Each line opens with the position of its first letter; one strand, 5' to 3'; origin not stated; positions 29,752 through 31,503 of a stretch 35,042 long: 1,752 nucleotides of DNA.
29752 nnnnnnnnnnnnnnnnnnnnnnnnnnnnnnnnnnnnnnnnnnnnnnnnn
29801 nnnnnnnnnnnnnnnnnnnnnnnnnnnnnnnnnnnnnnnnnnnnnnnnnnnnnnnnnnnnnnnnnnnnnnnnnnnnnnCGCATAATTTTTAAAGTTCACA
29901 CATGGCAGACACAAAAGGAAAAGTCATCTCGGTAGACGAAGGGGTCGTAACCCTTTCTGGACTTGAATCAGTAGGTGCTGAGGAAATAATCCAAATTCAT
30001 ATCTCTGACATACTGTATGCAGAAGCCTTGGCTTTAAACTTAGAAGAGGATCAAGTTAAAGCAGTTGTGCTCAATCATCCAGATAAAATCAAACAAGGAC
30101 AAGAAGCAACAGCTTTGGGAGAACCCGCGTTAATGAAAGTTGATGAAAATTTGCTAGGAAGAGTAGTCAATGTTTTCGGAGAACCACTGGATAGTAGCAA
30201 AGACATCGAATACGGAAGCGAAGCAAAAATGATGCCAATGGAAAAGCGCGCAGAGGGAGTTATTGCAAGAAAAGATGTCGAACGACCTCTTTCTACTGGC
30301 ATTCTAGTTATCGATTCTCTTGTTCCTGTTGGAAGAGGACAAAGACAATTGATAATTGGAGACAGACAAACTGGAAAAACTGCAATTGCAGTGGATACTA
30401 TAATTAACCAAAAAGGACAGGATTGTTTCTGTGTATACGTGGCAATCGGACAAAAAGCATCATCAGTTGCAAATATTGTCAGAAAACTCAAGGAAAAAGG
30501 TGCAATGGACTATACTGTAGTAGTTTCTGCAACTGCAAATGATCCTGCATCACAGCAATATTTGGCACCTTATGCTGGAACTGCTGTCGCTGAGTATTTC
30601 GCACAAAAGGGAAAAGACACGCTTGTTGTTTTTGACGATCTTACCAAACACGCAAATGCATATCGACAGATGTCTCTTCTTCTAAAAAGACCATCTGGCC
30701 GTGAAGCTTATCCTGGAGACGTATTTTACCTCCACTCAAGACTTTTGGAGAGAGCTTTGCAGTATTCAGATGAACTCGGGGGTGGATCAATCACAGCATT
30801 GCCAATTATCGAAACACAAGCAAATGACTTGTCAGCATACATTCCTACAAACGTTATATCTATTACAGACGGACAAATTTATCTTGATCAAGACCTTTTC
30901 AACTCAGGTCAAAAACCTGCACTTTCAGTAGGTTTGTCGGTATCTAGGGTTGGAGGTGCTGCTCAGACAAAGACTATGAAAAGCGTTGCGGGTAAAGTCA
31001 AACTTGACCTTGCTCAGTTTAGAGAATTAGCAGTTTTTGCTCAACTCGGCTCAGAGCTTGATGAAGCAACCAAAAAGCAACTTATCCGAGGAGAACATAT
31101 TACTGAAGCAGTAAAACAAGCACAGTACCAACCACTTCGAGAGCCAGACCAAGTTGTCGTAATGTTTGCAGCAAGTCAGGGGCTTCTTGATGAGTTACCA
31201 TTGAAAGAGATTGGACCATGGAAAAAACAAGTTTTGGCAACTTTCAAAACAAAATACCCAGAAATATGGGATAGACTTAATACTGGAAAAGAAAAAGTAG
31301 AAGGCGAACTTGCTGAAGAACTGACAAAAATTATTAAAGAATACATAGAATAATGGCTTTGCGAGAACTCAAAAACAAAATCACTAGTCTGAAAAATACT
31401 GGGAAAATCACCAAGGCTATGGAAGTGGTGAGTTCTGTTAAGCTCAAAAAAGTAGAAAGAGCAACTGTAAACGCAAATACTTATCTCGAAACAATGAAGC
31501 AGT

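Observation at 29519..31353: F-type ATP synthase operon lacking the delta (OSCP) subunit, with matching truncations of b and alpha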

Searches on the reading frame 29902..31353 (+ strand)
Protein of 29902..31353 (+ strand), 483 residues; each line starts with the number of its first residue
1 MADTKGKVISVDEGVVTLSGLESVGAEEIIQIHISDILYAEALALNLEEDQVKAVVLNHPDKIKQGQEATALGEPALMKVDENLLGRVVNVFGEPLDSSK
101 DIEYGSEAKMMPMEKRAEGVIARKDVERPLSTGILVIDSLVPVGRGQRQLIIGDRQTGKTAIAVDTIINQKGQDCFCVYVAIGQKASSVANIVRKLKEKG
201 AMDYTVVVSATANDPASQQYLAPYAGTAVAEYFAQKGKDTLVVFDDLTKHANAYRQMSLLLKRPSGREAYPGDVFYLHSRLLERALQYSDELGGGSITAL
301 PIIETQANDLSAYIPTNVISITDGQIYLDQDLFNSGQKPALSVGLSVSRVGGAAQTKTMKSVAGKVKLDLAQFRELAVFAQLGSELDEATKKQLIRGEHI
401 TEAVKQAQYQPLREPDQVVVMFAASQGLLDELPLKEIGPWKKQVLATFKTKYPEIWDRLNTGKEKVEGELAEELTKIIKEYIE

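Call 3: search_protein_families(library=pfam, proteins=[window:29902-31353:+], max_evalue=0.01)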
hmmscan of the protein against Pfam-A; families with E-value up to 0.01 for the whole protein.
window:29902-31353:+ (483 aa): 4 families
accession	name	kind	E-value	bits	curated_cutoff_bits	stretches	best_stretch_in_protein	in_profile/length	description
PF00006.31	ATP-synt_ab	-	3.2e-82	275.7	29.5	1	133-348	1-213/213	ATP synthase alpha/beta family, nucleotide-binding domain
PF00306.32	ATP-synt_ab_C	-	8.7e-41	139.6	27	1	355-480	1-125/126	ATP synthase alpha/beta chain, C terminal domain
PF06745.19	ATPase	-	0.00061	19.7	26.6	1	131-196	2-70/231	KaiC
PF01637.24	ATPase_2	-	0.0018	18.6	33.2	1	140-260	14-131/225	ATPase domain predominantly from Archaea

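Call 5: search_solved_structures(query=window:29902-31353:+, show_alignments=3, max_evalue=1e-50)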
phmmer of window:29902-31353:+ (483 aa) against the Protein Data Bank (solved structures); distinct sequences matched with E-value up to 1e-50: 69 (the best 60 are shown).
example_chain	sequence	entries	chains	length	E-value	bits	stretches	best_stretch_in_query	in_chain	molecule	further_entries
9nvl_A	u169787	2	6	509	3.3e-170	570.1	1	5-481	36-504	ATPase Hybrid F1 with the ancestral core domains Chain A | ATPase hybrid F1 with the ancestral core domains alpha chains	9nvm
2r9v_A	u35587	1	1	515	6.7e-170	569.1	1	5-481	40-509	ATP synthase subunit alpha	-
6q45_A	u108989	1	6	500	2.2e-163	547.6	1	4-474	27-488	ATP synthase subunit alpha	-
9itj_A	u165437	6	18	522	3.4e-163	547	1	6-459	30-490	ATP synthase subunit alpha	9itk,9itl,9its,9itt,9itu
5ik2_A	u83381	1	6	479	1.7e-157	528.2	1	6-461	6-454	ATP synthase subunit alpha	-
2qe7_A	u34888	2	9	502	2.1e-157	527.9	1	6-461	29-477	ATP synthase subunit alpha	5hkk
1fx0_A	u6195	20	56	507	3.2e-152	510.8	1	5-474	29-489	ATP SYNTHASE ALPHA CHAIN | ATPase alpha subunit | ATP synthase subunit alpha, chloroplastic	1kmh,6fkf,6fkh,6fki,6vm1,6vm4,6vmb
8u1h_A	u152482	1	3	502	1.2e-149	502.4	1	5-464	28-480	ATP synthase subunit alpha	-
8spw_A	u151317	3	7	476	1.2e-149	502.3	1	6-464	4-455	ATP synthase subunit alpha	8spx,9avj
7l1q_A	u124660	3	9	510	1.2e-149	502.3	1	5-464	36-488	ATP synthase subunit alpha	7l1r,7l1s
9avj_A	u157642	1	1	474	1.3e-149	502.3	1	6-464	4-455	ATP synthase subunit alpha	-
8spv_A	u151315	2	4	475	1.5e-149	502.1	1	6-464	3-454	ATP synthase subunit alpha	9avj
1sky_B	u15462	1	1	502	3.3e-149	500.9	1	5-464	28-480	F1-ATPASE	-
8hh2_A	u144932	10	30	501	1.1e-148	499.2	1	5-464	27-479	ATP synthase subunit alpha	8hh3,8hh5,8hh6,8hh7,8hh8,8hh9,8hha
4xd7_A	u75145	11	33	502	1.1e-148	499.2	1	5-464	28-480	ATP synthase subunit alpha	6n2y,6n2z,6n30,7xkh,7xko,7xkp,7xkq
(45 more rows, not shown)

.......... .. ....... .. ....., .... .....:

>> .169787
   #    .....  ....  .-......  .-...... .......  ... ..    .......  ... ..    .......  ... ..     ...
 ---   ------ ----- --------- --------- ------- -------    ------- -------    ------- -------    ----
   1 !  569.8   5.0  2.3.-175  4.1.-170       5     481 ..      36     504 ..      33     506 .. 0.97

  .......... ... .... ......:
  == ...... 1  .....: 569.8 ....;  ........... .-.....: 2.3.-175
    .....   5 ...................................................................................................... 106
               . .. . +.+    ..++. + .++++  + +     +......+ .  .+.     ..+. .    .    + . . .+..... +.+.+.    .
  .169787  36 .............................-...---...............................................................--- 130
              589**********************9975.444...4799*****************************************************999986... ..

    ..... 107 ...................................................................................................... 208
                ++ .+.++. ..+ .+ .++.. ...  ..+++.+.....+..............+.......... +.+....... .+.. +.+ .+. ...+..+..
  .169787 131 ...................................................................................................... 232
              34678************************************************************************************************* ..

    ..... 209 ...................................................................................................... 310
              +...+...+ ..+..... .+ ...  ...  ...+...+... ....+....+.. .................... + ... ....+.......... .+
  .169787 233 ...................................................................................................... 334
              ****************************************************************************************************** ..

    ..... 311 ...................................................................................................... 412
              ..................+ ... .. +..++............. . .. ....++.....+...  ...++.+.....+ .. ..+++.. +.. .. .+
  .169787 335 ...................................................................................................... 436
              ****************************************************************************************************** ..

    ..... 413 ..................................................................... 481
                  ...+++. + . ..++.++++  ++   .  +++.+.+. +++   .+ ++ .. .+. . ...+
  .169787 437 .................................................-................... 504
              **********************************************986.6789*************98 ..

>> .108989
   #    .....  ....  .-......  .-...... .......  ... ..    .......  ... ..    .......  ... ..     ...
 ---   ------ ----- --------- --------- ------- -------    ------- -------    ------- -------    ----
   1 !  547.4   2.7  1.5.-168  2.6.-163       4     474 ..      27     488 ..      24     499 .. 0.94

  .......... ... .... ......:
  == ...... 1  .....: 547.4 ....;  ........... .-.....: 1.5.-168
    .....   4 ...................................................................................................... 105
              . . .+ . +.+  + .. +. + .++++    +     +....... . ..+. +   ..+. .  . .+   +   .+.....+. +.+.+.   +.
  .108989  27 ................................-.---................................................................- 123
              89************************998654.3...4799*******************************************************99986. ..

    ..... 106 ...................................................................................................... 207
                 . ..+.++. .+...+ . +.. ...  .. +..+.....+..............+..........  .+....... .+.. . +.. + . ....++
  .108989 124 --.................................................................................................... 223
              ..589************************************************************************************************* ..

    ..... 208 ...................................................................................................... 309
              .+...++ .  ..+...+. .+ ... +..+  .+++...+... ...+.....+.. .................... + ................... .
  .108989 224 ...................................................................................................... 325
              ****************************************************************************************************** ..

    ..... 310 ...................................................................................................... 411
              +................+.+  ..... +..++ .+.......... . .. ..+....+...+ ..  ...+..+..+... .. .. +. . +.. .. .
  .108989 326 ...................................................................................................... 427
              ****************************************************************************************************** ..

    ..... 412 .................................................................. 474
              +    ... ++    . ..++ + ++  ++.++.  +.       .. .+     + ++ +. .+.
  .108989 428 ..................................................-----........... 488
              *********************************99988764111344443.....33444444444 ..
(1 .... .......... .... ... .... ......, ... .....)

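Call 7: find_encoding_contigs(protein=window:29902-31353:+, flank=10000, max_places=6)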
Protein window:29902-31353:+ (483 aa): 1 contig read that carries it; 1 place shown.
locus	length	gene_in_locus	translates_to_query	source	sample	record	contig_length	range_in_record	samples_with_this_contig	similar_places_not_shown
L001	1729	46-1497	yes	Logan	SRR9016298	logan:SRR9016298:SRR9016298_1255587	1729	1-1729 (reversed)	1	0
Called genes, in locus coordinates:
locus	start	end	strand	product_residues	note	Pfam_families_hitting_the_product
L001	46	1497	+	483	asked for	PF00006:ATP-synt_ab, PF00306:ATP-synt_ab_C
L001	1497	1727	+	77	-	?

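Call 11: find_homologous_proteins(query=window:29902-31353:+, max_evalue=1e-100)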
Query window:29902-31353:+ (483 aa): 8000 proteins with E <= 1e-100 among 8000 candidates; the best 120 are listed.
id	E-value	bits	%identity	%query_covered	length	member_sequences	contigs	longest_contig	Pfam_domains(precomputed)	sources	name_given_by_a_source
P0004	0.0e+0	1044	100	100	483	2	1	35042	PF00306.33,PF00006.32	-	-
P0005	4.9e-280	947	90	100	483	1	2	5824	PF00306.33,PF00006.32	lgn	-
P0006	1.8e-279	945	90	100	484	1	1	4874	PF00306.33,PF00006.32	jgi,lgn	-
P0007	2.1e-265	899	84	99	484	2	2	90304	PF00306.33,PF00006.32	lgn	-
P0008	1.3e-263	893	85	99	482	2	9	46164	PF00306.33,PF00006.32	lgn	-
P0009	7.7e-256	867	82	99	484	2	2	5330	PF00306.33,PF00006.32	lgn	-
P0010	6.9e-254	861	82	99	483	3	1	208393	PF00306.33,PF00006.32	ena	-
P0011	6.0e-252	854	80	99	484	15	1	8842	PF00306.33,PF00006.32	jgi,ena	-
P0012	9.7e-252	854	80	99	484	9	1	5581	PF00306.33,PF00006.32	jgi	-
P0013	2.8e-249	846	80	100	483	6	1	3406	PF00306.33,PF00006.32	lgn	-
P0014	2.8e-244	829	79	99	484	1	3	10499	PF00306.33,PF00006.32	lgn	-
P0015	1.3e-243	827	78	99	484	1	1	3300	PF00306.33,PF00006.32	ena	-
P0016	8.6e-241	818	78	99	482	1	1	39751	PF00306.33,PF00006.32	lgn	-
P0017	1.3e-238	810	77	99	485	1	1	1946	PF00306.33,PF00006.32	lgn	-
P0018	7.3e-170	584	58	99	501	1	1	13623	PF00306.33,PF02874.30,PF00006.32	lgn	-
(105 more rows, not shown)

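Call 16: find_related_loci(query=window:29902-31353:+, collection=genome_contigs, flank=10000)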
Query window:29902-31353:+ (483 aa) in genome_contigs; peptide patterns used: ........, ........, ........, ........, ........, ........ (x = any residue, [..] = any of these).
164 stretches matched a pattern; 109 encode a relative of the query (tblastn E <= 1e-3); the best 80 are kept; 80 distinct loci.
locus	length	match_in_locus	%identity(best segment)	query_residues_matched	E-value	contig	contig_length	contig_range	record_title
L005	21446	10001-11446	85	1-482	0e+0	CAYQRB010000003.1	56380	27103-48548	MAG TPA_asm: uncultured Candidatus Saccharibacteria bacterium isolate SRP329715_co1_408 genome assembly, contig: NODE_63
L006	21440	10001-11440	80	4-483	0e+0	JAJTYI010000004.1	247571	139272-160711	MAG: bacterium isolate DTUPAT2 4-Genome5, whole genome shotgun sequence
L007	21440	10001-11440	80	4-483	0e+0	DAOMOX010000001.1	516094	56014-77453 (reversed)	MAG TPA_asm: Candidatus Dojkabacteria bacterium isolate AMR_MDS_5875 NODE_5_length_516094_cov_26.501193, whole genome sh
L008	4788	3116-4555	79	4-483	0e+0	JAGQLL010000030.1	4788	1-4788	MAG: Candidatus Dojkabacteria bacterium isolate HKST-UBA15 2011-04-20_1_(paired)_contig_324283, whole genome shotgun seq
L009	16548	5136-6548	55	3-483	3e-167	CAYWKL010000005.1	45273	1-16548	MAG TPA_asm: uncultured Gammaproteobacteria bacterium isolate binchicken_co38_1283 genome assembly, contig: NODE_1752_le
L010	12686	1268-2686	55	3-483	9e-166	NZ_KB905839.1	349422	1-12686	Propionispira raffinosivorans DSM 20765 F606DRAFT_scaffold00001.1, whole genome shotgun sequence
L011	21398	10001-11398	55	6-481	2e-165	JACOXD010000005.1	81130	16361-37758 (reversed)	MAG: Candidatus Daviesbacteria bacterium isolate NC_groundwater_144_Ag_S-0.1um_35_15 S4_GD2017_2_S1_scaffold_138, whole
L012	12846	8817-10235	55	3-483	9e-166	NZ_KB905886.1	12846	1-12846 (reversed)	Propionispira raffinosivorans DSM 20765 F606DRAFT_scaffold00048.48, whole genome shotgun sequence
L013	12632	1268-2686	55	3-483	9e-166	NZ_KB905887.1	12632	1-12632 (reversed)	Propionispira raffinosivorans DSM 20765 F606DRAFT_scaffold00049.49, whole genome shotgun sequence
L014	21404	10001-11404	55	6-483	4e-165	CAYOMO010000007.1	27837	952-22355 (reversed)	MAG TPA_asm: uncultured Gammaproteobacteria bacterium isolate SRP292972_co1_31 genome assembly, contig: NODE_832_length_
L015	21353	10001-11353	56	6-482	1e-163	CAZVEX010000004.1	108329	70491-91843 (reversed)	MAG TPA_asm: uncultured Gammaproteobacteria bacterium isolate binchicken_co38_210 genome assembly, contig: NODE_467_leng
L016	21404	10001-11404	54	6-481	1e-163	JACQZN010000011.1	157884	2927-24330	MAG: Candidatus Wallbacteria bacterium isolate NC_groundwater_1568_Pr4_S-0.65um_68_21 SR1-18-Sp65_coassembly_scaffold_13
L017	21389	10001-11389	57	6-469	7e-164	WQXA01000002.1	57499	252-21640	MAG: Candidatus Saccharibacteria bacterium isolate Emb289P3bin132 Ga0123356_10000294, whole genome shotgun sequence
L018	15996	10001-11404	54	6-483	2e-163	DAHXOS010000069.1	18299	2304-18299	MAG TPA_asm: bacterium isolate clean1861 k141_115187, whole genome shotgun sequence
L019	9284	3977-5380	54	6-481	3e-163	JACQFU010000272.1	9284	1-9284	MAG: Candidatus Wallbacteria bacterium isolate NC_groundwater_1055_Pr1_S-0.65um_67_9 Montesol18_Sp65_coassembly_scaffold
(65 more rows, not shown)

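Call 22: search_protein_families(library=pfam, proteins=[L005:15930-16448:+, L005:14290-14709:+], max_evalue=0.1)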
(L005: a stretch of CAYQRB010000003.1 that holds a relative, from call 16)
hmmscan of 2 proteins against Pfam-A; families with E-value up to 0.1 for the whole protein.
L005:15930-16448:+ (172 aa): 0 families

L005:14290-14709:+ (139 aa): 1 family
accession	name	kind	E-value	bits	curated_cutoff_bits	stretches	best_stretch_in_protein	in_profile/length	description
PF20393.3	Pro_CA_2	-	7.8e-10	39.5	30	1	2-97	2-84/125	Putative carbonic anhydrase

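Call 75: search_protein_families(library=ncbifam, proteins=[window:29902-31353:+], max_evalue=0.001)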
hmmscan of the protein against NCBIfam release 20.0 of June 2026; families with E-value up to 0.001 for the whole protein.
window:29902-31353:+ (483 aa): 35 families (the best 25 are shown)
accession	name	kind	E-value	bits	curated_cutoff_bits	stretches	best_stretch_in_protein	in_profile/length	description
TIGR00962.1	atpA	equivalog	1.8e-197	657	484.45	1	4-482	26-498/503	F0F1 ATP synthase subunit alpha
NF009884.0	PRK13343.1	equivalog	1.6e-191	637.3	554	1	3-482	28-499/507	F0F1 ATP synthase subunit alpha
TIGR03324.1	alt_F1F0_F1_al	exception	4.5e-170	566.6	750.5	1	5-479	28-494/497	alternate F1F0 ATPase, F1 subunit alpha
NF045863.1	glide_MMOB1660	exception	7.2e-133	444.2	600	1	8-430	3-423/515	MMOB1660 family gliding motility ATPase complex subunit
NF005523.0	PRK07165.1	equivalog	1e-108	364.3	414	1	5-420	4-414/509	ATP F0F1 synthase subunit alpha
NF045936.2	MSC_0619_alpha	exception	8.8e-102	341.3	520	1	39-410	32-400/505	MSC_0619 family F1-like ATPase alpha subunit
TIGR02546.1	III_secr_ATP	equivalog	1.5e-62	211.7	604.75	1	4-406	5-403/423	type III secretion system ATPase SctN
TIGR03496.1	FliI_clade1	equivalog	5.2e-56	190.2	619.1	1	6-390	1-380/414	flagellar protein export ATPase FliI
TIGR03498.1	FliI_clade3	equivalog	1.4e-55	188.7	587.45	1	6-408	1-401/418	flagellar protein export ATPase FliI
TIGR01026.1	fliI_yscN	subfamily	7.1e-53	179.9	379.5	1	4-384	23-395/440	FliI/YscN family ATPase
TIGR03497.1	FliI_clade2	equivalog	2.6e-52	178.2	629.8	1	6-410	1-394/413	flagellar protein export ATPase FliI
NF006012.0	PRK08149.1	equivalog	1.1e-50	172.8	594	1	38-384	45-386/431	type III secretion system ATPase SctN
NF006575.0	PRK09099.1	subfamily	8.8e-49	166.4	706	1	4-384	26-397/443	type III secretion system ATPase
NF005295.0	PRK06820.1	equivalog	2.8e-48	165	690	1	5-407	30-421/440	EscN/YscN/HrcN family type III secretion system ATPase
NF005391.0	PRK06936.1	equivalog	3e-48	164.7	657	1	49-408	68-421/439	type III secretion system ATPase SctN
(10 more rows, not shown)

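Call 77: predict_structure(alignment_id=A4)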
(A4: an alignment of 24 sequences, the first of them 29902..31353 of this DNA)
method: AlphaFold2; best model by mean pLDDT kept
length: 483 residues; sequences in the alignment: 24
mean_pLDDT: 81.8   pTM: 0.84
mean pLDDT of the five models: 81.8, 79.6, 77.8, 77.5, 77.4
residues with pLDDT >= 90: 154; 70-90: 251; 50-70: 56; < 50: 22
segments of 3 or more residues with pLDDT < 50: 308-313, 339-351
pLDDT, mean of each block of 10 residues (from residue 1): 79 87 85 90 85 88 92 88 94 83 89 85 78 65 74 70 87 93 93 94 96 89 95 94 91 83 60 76 89 90 65 53 62 52 39 68 78 75 79 86 82 88 90 90 90 90 86 91 84
secondary structure, 60 per line:
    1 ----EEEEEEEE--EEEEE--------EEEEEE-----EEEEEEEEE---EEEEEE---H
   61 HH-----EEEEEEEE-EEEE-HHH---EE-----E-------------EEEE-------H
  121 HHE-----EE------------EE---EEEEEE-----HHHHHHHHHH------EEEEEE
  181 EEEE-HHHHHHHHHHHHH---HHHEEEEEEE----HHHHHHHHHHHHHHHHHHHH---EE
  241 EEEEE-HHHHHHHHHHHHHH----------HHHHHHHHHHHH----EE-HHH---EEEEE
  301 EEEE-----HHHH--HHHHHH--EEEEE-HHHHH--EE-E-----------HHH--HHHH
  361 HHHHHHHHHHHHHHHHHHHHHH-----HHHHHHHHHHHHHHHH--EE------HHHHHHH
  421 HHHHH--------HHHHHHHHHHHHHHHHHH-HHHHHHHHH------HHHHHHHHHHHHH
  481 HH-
elements in order: E5-12 E15-19 E28-33 E39-47 E51-56 E68-75 E77-80 E109-112 E148-153 H159-168 E175-184 H186-198 E205-211 H216-235 E239-245 H247-260 H271-282 E296-304 H310-313 H316-321 E324-328 H330-334 H357-382 H388-403 H414-425 H434-451 H453-461 H468-482
